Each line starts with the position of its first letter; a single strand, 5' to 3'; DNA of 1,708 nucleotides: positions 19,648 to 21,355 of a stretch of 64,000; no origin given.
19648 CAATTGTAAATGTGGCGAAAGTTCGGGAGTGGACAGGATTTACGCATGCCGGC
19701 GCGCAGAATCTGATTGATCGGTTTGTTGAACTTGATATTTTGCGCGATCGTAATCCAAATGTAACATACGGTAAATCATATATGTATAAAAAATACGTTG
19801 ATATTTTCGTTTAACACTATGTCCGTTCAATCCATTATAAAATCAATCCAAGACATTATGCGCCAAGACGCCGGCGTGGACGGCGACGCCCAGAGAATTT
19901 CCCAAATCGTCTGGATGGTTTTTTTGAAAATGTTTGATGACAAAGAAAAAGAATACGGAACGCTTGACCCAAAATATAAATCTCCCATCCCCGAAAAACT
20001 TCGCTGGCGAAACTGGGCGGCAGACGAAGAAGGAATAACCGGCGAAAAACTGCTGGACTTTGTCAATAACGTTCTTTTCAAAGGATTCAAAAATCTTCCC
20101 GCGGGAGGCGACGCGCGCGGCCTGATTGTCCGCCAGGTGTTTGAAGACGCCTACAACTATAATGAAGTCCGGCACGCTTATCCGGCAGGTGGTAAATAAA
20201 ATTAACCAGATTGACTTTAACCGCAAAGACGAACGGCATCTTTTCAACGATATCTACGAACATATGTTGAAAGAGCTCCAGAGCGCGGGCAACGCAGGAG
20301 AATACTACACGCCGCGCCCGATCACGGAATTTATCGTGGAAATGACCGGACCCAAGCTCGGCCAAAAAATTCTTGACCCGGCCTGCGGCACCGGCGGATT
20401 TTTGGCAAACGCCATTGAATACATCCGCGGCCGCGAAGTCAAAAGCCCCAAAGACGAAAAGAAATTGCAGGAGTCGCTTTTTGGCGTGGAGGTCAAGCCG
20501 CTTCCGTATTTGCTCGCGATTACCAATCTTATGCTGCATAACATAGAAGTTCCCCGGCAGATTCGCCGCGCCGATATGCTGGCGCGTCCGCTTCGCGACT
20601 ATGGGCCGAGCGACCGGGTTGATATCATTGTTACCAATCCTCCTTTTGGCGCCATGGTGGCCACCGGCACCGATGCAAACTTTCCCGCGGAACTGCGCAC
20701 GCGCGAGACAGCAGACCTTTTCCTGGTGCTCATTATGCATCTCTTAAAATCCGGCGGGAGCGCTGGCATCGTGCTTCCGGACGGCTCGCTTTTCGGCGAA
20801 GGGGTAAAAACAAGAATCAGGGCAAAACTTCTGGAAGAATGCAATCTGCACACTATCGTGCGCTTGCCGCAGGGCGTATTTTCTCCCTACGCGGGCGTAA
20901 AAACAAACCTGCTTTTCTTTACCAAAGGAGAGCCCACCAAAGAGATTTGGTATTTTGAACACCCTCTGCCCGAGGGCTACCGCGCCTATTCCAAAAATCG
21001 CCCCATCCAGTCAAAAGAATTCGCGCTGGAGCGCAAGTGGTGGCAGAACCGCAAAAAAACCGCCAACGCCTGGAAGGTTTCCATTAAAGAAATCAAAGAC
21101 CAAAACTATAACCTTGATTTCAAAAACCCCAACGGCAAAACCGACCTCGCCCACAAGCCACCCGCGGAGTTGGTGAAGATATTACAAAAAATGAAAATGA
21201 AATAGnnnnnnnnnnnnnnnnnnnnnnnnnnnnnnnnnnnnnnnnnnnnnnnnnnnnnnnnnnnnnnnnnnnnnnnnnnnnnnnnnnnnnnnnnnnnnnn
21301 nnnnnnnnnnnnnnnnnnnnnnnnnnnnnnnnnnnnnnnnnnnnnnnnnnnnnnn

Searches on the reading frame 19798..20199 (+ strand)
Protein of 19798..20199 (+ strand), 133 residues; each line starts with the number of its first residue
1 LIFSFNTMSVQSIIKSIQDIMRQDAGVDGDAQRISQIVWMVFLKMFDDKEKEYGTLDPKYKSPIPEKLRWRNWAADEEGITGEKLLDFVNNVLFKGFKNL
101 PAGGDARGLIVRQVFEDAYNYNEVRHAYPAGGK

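Call 39: search_protein_families(library=pfam, proteins=[window:19798-20199:+], max_evalue=0.001)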
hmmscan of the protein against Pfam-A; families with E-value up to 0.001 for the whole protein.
window:19798-20199:+ (133 aa): 1 family
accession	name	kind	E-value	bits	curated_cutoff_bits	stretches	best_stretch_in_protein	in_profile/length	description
PF12161.14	HsdM_N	-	5.4e-14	53.4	24.5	1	11-121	2-119/135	HsdM N-terminal domain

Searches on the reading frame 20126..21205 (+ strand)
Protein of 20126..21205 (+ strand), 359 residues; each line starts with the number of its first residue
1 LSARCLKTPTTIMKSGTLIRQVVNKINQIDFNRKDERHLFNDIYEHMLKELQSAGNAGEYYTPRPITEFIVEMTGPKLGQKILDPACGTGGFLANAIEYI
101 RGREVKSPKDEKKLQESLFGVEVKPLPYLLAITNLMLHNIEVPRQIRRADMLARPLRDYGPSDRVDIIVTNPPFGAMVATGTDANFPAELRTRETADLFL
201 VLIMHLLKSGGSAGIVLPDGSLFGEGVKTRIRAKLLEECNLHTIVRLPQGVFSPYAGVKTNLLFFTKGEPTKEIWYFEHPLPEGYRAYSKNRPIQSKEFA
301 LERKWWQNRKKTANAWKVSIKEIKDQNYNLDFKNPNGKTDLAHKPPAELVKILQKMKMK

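Call 39: search_protein_families(library=pfam, proteins=[window:20126-21205:+], max_evalue=0.001)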
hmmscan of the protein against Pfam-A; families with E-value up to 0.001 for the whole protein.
window:20126-21205:+ (359 aa): 4 families
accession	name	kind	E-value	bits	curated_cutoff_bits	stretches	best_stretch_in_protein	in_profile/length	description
PF02384.22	N6_Mtase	-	1.8e-70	238.2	20.4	1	36-339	2-306/311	N-6 DNA Methylase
PF01170.24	UPF0020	-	3.3e-10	40.4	22.3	1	70-180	20-137/197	RMKL-like, methyltransferase domain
PF07669.17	Eco57I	-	6.3e-07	30.1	25.3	1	163-252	73-171/171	Eco57I restriction-modification methylase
PF20473.4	MmeI_Mtase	-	0.00018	21.2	27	1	81-148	22-95/259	MmeI, DNA-methyltransferase domain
